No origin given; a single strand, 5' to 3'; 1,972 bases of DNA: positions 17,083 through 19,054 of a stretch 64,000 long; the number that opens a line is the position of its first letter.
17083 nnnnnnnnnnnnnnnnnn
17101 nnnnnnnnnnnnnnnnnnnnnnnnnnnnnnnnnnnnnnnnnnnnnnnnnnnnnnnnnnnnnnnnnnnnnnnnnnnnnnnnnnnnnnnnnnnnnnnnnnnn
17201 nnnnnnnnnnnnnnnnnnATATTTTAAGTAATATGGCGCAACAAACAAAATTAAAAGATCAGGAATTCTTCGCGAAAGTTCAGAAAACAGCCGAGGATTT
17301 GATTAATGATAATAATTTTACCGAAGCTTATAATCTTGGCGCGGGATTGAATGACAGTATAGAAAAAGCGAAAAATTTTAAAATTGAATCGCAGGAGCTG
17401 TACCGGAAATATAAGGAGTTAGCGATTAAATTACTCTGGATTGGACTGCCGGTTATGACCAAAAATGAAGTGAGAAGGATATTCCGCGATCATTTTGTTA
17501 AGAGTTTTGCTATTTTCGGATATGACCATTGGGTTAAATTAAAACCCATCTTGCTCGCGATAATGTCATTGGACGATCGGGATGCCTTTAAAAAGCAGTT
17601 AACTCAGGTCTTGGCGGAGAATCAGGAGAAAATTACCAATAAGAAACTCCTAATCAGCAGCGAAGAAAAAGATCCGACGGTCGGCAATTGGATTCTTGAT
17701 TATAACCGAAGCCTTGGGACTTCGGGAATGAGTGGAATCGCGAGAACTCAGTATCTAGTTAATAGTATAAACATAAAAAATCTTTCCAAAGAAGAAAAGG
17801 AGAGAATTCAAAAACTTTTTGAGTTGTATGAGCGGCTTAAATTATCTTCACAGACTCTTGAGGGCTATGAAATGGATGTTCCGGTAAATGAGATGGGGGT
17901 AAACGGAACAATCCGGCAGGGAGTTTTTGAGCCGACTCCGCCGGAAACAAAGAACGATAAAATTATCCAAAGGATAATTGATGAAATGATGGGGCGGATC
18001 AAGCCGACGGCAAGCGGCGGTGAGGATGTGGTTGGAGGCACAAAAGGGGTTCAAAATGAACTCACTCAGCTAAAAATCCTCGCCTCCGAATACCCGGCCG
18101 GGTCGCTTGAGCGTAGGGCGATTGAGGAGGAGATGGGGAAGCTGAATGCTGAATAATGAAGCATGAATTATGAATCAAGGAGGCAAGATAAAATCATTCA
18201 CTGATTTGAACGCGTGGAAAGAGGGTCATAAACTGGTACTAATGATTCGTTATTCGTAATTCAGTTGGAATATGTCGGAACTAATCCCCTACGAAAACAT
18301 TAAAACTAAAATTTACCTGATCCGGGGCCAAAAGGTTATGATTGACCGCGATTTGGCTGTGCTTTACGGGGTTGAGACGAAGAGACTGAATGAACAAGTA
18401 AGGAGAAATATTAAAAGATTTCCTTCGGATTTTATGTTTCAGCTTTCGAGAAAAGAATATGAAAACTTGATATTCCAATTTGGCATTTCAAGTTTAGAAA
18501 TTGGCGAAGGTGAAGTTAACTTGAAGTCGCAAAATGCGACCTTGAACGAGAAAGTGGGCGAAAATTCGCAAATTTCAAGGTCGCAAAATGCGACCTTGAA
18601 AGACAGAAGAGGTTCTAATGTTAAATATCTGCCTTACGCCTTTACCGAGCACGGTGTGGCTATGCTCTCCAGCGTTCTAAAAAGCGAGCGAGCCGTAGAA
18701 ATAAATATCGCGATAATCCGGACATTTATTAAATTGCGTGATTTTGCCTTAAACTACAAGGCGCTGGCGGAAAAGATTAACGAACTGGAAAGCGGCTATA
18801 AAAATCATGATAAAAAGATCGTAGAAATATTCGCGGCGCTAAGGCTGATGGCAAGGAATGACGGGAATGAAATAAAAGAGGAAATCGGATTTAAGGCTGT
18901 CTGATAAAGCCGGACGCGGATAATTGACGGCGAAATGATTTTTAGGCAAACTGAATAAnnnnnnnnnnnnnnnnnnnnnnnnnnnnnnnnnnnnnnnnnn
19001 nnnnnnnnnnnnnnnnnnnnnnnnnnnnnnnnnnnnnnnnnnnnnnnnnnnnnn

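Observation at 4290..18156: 3105-aa Cys-rich giant secreted protein followed by a 2-TM protein, a 912-aa polytopic membrane protein and a 307-aa protein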

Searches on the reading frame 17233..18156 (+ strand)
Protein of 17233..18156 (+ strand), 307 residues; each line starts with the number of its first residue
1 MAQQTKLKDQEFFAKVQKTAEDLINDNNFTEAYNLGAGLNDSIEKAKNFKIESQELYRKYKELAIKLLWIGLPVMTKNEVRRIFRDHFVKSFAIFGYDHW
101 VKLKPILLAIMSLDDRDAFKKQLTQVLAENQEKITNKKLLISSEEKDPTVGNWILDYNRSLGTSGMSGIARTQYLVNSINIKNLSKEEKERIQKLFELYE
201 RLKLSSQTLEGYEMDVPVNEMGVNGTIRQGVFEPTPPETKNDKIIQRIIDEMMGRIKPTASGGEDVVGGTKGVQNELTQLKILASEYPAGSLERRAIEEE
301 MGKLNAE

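Call 4: search_protein_families(library=pfam, proteins=[window:17233-18156:+], max_evalue=1)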
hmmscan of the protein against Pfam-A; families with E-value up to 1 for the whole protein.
window:17233-18156:+ (307 aa): 1 family
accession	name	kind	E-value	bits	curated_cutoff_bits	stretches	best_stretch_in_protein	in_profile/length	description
PF04311.20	DUF459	-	0.18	11.6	27.2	1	54-81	98-125/197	Protein of unknown function (DUF459)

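Call 5: search_protein_families(library=ncbifam, proteins=[window:17233-18156:+], max_evalue=1)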
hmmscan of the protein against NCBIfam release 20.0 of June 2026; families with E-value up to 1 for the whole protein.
window:17233-18156:+ (307 aa): 0 families

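Call 28: search_protein_families(library=pfam, alignment_id=A2, max_evalue=1)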
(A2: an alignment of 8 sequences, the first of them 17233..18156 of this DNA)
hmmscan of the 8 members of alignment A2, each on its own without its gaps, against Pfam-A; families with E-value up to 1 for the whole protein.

A. member 1, window:17233-18156:+ (307 aa): 1 family
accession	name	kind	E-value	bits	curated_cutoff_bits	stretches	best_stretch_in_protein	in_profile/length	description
PF04311.20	DUF459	-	0.18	11.6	27.2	1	54-81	98-125/197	Protein of unknown function (DUF459)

B. families by the number of members that match (of 8 scanned): 10 families
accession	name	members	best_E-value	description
PF04311.20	DUF459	2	0.16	Protein of unknown function (DUF459)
PF20553.4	Methyltransf_35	1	0.058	Putative O-methyltransferase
PF02520.22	ANIS5_cation-bd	1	0.08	SXP/RAL-2 family protein Ani s 5-like, metal-binding domain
PF10108.15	DNA_pol_B_exo2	1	0.088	Predicted 3'-5' exonuclease related to the exonuclease domain of PolB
PF03732.24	Retrotrans_gag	1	0.13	Retrotransposon gag protein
PF18586.7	zf-CCCH_7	1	0.18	Chromatin remodeling factor Mit1 C-terminal Zn finger 1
PF13173.12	AAA_14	1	0.27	AAA domain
PF14197.11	Cep57_CLD_2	1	0.31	Centrosome localisation domain of PPC89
PF20289.3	MComp1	1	0.51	ABC-three component (ABC-3C) system Middle Component 1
PF24862.1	SUS_EPBD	1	0.95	Sucrose synthase EPBD domain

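Call 77: find_homologous_proteins(query=window:17233-18156:+)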
Query window:17233-18156:+ (307 aa): 29 proteins with E <= 0.001 among 1663 candidates.
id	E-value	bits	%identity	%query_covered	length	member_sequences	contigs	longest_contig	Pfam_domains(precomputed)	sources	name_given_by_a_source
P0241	3.2e-196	668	100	100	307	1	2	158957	-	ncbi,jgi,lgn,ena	ncbi:MAG: hypothetical protein WCW25_03435 [Patescibacteria group bacterium]|jgi:hypothetical protei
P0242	7.7e-151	519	77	99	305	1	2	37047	-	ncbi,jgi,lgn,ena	ncbi:MAG: hypothetical protein WC745_05215 [Patescibacteria group bacterium]|jgi:hypothetical protei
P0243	2.9e-121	422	66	99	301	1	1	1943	-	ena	-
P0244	1.2e-119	417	65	98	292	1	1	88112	-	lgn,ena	-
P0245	8.1e-81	290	48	99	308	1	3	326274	-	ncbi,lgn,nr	ncbi:MAG: hypothetical protein PHZ04_00230 [Patescibacteria group bacterium]|nr:hypothetical protein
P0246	4.3e-80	287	47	100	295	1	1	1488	-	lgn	-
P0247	8.5e-75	270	45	99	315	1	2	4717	-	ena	-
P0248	1.0e-73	266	48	98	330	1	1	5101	-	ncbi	-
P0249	1.6e-72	262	48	97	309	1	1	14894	-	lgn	-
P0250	2.0e-70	256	45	98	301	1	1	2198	-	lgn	-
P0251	5.7e-68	248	42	100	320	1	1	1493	-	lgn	-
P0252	7.2e-66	241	45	96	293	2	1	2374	-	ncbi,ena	-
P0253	1.8e-65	239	45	100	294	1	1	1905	-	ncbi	-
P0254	9.1e-64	234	44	99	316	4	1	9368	-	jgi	-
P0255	2.7e-63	232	42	99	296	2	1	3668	-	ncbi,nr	ncbi:hypothetical protein HY797_01915 [Candidatus Falkowbacteria bacterium]|nr:hypothetical protein 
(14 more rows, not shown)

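Call 98: search_solved_structures(query=A2, max_evalue=1)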
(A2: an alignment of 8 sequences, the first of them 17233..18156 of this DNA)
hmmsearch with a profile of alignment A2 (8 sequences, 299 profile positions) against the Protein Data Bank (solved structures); distinct sequences matched with E-value up to 1: 6.
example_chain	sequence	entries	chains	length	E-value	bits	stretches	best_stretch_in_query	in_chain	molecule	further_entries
1z59_A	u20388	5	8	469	0.0029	20.4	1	137-206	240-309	Type II DNA topoisomerase VI subunit B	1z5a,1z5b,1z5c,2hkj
1mu5_A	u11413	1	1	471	0.003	20.4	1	137-206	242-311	Type II DNA topoisomerase VI Subunit B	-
1mx0_A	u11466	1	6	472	0.003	20.3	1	137-206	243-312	Type II DNA topoisomerase VI subunit B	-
9p7r_A1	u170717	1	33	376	0.051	16.3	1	243-298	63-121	Flagellin B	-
8q84_O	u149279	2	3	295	0.065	16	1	46-89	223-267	DASH complex subunit SPC34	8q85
1jc4_A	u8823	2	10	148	0.67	12.6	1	90-164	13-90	Methylmalonyl-CoA epimerase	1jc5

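Call 106: search_solved_structures(query=A8, max_evalue=1, show_alignments=1)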
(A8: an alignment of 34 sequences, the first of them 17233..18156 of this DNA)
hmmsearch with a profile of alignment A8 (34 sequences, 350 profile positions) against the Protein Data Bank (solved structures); distinct sequences matched with E-value up to 1: 11.
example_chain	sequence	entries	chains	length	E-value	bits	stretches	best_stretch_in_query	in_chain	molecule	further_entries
1z59_A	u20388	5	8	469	0.0072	18.8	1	143-213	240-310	Type II DNA topoisomerase VI subunit B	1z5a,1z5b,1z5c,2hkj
1mu5_A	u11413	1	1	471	0.0072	18.8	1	143-213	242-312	Type II DNA topoisomerase VI Subunit B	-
1mx0_A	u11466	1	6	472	0.0072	18.8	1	143-213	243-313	Type II DNA topoisomerase VI subunit B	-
9cfs_A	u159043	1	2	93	0.035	16.5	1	36-96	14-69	Long regulatory protein rop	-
8q84_N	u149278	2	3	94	0.073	15.5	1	278-315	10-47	DASH complex subunit DAD3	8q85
9kc5_F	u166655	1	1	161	0.15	14.4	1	267-307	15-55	Photosystem I reaction center subunit III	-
9fqr_J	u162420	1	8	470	0.18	14.2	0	238-294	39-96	Sperm-associated microtubule inner protein 5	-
9p7r_A1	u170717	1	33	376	0.24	13.8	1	262-312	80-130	Flagellin B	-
7bqn_A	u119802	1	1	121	0.36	13.2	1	213-291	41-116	Rei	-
1qxp_A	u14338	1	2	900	0.85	12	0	9-62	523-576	mu-like calpain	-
7r24_A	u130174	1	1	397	0.91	11.9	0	253-320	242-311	Activity-regulated cytoskeleton-associated protein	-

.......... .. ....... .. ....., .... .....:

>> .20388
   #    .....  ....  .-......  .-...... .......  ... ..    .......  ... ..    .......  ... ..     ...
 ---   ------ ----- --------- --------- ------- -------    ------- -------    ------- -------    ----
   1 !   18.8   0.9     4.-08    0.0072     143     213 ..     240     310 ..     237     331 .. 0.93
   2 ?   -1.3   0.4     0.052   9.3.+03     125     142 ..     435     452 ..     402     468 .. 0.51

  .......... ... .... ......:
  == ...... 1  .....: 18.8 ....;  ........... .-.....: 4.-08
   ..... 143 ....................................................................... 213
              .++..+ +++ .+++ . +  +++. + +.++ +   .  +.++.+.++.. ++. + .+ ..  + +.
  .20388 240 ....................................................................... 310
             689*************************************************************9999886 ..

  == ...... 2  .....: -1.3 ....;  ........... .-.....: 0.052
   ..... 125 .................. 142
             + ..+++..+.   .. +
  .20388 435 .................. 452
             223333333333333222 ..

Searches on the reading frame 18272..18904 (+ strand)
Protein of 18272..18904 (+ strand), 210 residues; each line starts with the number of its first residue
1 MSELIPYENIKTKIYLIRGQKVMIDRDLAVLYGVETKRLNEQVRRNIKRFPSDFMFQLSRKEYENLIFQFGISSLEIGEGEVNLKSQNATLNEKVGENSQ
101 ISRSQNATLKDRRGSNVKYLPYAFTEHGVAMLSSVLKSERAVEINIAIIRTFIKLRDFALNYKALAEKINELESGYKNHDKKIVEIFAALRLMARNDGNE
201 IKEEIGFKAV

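Call 4: search_protein_families(library=pfam, proteins=[window:18272-18904:+], max_evalue=1)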
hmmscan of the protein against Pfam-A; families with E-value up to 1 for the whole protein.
window:18272-18904:+ (210 aa): 4 families
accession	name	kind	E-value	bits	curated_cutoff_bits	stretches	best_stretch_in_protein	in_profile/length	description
PF10543.14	ORF6N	-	1.5e-34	118.6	27.8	1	13-135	2-86/86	ORF6N domain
PF09669.15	Phage_pRha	-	0.0028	18.6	29.9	1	94-156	30-90/91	Phage regulatory protein Rha (Phage_pRha)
PF03780.18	Asp23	-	0.062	14.2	28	1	3-49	39-87/108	Asp23 family, cell envelope-related function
PF23984.1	DUF7307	-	0.17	12.2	27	0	156-203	3-52/129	Pam3 gp33-like protein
